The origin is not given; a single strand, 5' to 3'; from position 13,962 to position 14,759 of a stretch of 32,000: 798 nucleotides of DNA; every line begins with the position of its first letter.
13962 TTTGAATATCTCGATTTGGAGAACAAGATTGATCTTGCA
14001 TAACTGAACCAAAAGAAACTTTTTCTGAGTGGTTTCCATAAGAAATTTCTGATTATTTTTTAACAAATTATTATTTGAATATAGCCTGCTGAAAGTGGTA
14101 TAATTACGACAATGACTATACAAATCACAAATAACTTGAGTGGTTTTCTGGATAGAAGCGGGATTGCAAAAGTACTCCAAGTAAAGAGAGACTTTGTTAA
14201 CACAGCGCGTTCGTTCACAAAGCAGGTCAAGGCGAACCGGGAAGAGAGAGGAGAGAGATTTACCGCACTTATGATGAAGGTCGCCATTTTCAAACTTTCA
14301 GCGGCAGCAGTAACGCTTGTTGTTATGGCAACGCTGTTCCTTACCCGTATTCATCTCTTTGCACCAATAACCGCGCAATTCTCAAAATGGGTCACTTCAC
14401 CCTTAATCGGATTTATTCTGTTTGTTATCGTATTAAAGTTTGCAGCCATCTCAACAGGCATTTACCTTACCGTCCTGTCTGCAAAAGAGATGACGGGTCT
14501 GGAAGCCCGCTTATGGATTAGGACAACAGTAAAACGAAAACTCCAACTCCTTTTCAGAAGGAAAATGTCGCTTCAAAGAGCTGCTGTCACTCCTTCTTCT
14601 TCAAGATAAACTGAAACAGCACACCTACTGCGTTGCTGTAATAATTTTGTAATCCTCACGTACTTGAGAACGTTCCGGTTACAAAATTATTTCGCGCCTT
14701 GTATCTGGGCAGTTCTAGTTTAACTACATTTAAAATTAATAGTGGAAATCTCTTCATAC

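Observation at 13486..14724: Filled versus empty site: a family-A element inserted into one of two paralogous family-B repeats with an exact TA duplication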

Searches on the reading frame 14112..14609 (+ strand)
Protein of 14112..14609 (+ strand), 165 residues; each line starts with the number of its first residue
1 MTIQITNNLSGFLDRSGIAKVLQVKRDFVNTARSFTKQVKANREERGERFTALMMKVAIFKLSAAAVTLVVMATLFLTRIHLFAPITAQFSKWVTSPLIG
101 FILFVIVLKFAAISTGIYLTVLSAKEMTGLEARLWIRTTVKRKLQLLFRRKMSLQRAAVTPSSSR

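Call 10: find_encoding_contigs(protein=window:14112-14609:+, flank=10000, max_places=10)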
Protein window:14112-14609:+ (165 aa): 2 contigs read that carry it; 2 places shown.
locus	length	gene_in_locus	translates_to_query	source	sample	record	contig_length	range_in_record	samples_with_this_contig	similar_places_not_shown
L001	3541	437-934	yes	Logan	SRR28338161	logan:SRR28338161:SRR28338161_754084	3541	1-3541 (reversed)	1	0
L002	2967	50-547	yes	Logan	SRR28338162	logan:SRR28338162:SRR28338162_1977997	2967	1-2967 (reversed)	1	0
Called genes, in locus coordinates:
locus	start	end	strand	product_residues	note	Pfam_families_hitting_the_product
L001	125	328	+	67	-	PF13173:AAA_14 (weak)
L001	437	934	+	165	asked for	-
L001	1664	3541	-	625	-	?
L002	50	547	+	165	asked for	-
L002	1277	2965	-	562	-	?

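Call 25: search_protein_families(library=pfam, proteins=[window:14112-14609:+])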
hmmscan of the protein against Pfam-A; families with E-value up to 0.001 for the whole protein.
window:14112-14609:+ (165 aa): 0 families
